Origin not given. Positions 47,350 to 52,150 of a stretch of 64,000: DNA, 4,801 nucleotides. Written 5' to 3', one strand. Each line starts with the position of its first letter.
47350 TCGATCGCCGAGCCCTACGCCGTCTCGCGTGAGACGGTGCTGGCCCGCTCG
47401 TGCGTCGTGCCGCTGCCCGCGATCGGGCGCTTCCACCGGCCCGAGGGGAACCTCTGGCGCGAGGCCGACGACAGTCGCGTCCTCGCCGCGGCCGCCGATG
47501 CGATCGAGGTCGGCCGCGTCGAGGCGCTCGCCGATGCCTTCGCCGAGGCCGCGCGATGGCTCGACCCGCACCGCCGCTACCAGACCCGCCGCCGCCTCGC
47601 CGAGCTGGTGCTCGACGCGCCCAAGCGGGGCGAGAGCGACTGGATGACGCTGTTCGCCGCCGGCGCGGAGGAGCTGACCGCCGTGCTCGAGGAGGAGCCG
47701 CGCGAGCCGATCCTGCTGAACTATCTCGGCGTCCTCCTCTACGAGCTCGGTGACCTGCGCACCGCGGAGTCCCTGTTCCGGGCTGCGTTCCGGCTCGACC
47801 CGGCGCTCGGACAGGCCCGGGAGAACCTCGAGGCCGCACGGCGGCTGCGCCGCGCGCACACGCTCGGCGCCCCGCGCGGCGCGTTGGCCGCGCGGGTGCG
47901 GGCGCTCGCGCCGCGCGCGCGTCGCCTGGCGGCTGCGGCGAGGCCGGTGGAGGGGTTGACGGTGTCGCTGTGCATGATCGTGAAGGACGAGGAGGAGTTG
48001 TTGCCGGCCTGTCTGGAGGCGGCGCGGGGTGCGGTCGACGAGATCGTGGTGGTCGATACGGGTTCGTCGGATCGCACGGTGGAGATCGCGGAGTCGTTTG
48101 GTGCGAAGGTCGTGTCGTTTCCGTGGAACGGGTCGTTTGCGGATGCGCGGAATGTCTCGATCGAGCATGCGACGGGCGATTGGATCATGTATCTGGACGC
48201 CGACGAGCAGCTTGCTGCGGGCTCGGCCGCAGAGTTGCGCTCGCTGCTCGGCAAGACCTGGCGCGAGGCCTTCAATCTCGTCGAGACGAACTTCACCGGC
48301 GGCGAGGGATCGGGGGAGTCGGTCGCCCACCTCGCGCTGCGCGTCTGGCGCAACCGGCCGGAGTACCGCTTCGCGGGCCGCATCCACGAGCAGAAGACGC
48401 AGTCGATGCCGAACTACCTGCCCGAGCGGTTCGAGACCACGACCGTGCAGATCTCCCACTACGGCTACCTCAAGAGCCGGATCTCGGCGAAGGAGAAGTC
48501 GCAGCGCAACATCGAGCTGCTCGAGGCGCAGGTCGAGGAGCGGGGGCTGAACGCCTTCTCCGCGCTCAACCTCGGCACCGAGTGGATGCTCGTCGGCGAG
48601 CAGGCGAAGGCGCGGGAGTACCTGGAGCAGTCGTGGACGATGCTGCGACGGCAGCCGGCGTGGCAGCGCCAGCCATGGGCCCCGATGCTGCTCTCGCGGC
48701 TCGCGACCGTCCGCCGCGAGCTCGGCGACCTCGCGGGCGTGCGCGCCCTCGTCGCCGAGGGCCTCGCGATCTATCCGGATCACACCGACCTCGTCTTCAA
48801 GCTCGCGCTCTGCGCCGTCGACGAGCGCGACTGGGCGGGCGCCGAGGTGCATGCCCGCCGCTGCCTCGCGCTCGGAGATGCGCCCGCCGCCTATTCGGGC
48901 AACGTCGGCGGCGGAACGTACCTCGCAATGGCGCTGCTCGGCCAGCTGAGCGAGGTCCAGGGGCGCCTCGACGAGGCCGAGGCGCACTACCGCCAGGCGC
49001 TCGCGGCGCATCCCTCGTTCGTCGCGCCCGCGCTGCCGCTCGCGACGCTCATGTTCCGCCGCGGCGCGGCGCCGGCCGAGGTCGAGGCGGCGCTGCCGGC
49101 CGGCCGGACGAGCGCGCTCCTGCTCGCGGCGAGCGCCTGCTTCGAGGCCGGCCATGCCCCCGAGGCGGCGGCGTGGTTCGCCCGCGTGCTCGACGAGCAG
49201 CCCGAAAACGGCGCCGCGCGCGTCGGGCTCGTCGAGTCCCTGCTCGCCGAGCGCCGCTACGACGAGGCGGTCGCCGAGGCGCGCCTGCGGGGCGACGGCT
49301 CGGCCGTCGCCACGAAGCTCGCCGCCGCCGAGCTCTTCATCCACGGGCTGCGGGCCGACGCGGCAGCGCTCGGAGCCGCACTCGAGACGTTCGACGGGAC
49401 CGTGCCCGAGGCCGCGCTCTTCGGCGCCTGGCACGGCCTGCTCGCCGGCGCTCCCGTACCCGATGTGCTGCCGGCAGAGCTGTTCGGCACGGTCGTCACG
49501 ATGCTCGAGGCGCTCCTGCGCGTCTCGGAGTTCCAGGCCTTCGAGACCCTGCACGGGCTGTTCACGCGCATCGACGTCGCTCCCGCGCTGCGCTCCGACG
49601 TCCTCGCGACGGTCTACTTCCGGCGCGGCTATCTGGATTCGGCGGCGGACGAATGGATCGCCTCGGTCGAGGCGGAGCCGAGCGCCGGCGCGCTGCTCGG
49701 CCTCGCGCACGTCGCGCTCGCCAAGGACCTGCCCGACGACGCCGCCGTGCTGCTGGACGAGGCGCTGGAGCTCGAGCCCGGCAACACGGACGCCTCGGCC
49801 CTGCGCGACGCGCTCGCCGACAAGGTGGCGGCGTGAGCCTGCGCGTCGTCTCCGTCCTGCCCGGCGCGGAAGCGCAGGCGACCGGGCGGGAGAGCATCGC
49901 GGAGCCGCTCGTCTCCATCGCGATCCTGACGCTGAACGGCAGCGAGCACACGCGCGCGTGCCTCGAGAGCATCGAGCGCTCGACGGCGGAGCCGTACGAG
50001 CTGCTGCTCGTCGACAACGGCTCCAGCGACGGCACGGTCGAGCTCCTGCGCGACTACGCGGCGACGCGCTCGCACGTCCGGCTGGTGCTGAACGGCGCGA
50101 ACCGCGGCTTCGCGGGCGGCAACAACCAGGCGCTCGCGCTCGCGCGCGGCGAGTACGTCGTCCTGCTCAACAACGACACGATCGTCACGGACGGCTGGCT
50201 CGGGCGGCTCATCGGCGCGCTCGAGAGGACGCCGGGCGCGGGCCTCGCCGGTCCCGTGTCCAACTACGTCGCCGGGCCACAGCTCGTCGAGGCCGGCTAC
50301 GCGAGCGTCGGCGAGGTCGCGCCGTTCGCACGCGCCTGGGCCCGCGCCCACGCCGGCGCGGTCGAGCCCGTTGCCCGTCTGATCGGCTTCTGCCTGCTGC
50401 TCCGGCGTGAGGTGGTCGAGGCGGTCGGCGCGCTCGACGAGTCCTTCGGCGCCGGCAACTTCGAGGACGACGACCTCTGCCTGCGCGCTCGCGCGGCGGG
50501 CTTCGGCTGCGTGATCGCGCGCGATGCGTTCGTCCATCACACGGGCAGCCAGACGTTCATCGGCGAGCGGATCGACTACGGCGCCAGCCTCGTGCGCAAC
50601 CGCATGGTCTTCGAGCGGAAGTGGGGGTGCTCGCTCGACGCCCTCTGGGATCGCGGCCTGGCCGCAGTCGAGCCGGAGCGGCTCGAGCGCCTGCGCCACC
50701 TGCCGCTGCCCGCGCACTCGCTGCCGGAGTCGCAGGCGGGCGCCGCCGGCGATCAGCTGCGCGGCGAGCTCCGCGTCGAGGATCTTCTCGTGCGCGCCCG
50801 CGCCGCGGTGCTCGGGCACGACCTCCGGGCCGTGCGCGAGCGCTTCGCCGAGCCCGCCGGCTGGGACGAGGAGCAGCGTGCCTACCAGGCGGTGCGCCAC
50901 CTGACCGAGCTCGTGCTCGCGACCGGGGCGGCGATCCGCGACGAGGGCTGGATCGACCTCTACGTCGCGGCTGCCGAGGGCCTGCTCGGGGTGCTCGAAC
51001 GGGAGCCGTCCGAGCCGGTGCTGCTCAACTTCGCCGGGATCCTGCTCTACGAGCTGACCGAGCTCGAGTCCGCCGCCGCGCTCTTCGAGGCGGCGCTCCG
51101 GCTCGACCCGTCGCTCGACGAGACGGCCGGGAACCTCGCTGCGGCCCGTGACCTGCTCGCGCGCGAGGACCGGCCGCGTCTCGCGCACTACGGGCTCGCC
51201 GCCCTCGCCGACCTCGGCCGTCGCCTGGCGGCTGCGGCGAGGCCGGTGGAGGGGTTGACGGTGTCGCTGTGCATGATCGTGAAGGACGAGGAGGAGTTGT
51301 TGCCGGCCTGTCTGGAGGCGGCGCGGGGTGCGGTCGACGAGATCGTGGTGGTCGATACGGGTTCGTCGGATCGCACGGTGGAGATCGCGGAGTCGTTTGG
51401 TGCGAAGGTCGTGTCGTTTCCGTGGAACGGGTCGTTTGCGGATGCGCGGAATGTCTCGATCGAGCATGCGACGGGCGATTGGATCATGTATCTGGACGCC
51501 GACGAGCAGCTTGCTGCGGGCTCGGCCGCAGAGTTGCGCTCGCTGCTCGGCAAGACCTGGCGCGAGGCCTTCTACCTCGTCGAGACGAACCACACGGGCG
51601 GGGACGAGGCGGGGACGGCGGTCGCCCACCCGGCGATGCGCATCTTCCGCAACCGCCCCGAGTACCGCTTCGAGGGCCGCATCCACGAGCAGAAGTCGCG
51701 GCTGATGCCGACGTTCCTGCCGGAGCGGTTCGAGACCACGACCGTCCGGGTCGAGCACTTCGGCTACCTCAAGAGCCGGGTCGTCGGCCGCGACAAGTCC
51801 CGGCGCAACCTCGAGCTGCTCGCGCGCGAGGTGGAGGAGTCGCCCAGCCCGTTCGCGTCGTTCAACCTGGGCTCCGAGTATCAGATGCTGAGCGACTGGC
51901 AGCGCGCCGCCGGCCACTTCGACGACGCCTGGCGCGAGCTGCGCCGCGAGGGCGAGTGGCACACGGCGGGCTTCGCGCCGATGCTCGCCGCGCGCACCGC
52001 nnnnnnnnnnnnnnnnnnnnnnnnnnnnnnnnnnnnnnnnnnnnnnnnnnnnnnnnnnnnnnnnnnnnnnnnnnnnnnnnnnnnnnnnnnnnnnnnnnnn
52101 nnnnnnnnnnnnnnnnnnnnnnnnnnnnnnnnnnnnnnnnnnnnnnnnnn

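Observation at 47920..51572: A 354-bp perfectly identical block with atypical codon usage shared by the two glycosyltransferase genes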

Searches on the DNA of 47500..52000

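Call 54: search_rna_families(source=window, start=47500, end=52000, threshold=evalue, max_evalue=1)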
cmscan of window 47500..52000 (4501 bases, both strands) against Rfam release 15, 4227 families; matches with E-value up to 1: 0.
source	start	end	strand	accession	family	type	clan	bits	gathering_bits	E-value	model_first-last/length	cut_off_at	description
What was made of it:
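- Tried and rejected: There was no Rfam match at E <= 1 over 47500-52000 (call 54).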

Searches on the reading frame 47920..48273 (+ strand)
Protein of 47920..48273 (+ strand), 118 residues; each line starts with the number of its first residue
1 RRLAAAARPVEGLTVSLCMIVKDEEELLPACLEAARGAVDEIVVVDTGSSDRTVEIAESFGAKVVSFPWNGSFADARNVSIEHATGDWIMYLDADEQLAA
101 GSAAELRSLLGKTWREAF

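Call 12: find_homologous_proteins(query=window:47920-48273:+)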
Query seq(118 aa) (118 aa): 235 proteins with E <= 0.001 among 342 candidates; the best 120 are listed.
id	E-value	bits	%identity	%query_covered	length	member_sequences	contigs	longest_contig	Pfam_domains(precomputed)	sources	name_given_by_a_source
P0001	1.6e-47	178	69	98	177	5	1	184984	PF10111.15,PF00535.33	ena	-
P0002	1.0e-46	175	72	92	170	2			PF00535.33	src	-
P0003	1.0e-45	172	68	98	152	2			PF00535.33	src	-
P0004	1.3e-42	162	75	85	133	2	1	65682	PF00535.33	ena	-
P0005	4.6e-42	160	64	100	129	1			PF10111.15,PF00535.33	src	-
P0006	1.5e-41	159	76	85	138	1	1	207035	PF00535.33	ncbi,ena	-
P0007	3.8e-41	157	66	92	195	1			PF14559.13,PF00535.33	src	-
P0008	4.7e-41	157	86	75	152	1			PF00535.33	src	-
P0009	1.1e-40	156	80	80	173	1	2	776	PF00535.33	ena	-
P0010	1.1e-39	153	88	69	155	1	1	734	PF00535.33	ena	-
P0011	2.1e-39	152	77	79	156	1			PF00535.33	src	-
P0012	2.4e-38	148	70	81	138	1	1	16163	PF00535.33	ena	-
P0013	1.0e-37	146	79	72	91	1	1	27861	PF00535.33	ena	-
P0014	5.5e-37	144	71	83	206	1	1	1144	PF00535.33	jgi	jgi:glycosyltransferase involved in cell wall biosynthesis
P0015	1.2e-36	143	74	75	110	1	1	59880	PF00535.33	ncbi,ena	-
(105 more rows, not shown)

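Call 13: find_encoding_contigs(protein=P0006, flank=10000, max_places=3)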
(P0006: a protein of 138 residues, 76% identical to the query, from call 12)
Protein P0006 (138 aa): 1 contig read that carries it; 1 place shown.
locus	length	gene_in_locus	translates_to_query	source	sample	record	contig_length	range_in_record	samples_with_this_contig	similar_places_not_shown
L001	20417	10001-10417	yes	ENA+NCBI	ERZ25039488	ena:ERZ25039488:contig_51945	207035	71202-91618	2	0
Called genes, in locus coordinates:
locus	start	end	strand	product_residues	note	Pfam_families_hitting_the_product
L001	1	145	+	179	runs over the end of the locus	PF05235:CHAD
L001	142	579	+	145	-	PF00300:His_Phos_1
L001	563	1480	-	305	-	PF02541:Ppx-GppA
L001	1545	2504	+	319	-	PF00480:ROK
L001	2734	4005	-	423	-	PF17941:PP_kinase_C_1, PF13090:PP_kinase_C, PF13091:PLDc_2 (weak)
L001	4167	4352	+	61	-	-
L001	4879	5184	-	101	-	-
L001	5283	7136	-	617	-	PF01590:GAF (weak), PF13185:GAF_2 (weak), PF13492:GAF_3 (weak), PF00990:GGDEF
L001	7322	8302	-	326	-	PF02779:Transket_pyr, PF02780:Transketolase_C, PF17147:PFOR_II (weak)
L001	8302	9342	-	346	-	PF00676:E1_dh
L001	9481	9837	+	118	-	-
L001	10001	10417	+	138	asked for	PF00535:Glycos_transf_2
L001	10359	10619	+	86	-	-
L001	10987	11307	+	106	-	-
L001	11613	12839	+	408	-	PF01266:DAO, PF07992:Pyr_redox_2 (faint)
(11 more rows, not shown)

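Call 14: find_encoding_contigs(protein=P0001, flank=10000, max_places=3)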
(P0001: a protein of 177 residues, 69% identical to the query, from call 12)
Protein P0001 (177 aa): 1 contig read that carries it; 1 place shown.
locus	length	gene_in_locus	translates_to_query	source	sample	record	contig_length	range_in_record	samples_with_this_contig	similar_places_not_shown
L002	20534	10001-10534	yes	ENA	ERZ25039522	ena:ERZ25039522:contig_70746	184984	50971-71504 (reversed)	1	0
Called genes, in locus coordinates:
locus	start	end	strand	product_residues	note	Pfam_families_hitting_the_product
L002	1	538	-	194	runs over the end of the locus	PF00669:Flagellin_N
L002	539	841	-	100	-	PF06429:Flg_bbr_C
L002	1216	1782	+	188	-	-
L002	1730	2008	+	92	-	-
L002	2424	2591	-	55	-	-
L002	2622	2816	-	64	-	-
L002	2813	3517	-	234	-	PF22692:LlgE_F_G_D1, PF06429:Flg_bbr_C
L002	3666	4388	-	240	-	PF00460:Flg_bb_rod, PF22692:LlgE_F_G_D1, PF06429:Flg_bbr_C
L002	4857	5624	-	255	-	PF07719:TPR_2 (faint), PF13428:TPR_14 (faint), PF13432:TPR_16 (faint), PF14559:TPR_19 (weak)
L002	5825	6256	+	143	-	-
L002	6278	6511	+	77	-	-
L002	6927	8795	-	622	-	PF20706:GT4-conflict, PF00534:Glycos_transf_1, PF13692:Glyco_trans_1_4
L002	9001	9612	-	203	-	-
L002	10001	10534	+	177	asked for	PF00535:Glycos_transf_2, PF10111:Glyco_tranf_2_2 (weak)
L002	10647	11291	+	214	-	-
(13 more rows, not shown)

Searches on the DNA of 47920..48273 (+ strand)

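Call 43: search_dna_similar(query=window:47920-48273:+, collection=plasmids, mode=distant, max_rows=8)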
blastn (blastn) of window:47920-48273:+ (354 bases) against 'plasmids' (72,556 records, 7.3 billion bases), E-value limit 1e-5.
Records with a match: 1; places in all: 1; records where one place covers at least 80% of the query: 0.
Best place of each record, by identity: 60-80% 1.
By first word of the organism name: Planctomyces 1.
By predicted mobility (MOB-suite, as given by PLSDB): non-mobilizable 1.
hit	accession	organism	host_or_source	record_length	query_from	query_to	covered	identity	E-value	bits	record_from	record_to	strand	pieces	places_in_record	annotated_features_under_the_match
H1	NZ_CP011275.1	Planctomyces sp. SH-PL62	cell culture,sugar beet rhizosphere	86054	44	174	37%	72.0%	1e-7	65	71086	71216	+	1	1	glycosyltransferase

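Call 44: search_dna_similar(query=window:47920-48273:+, collection=phages, mode=distant, max_rows=8)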
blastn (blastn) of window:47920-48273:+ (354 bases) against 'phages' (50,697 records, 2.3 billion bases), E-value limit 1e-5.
No match.
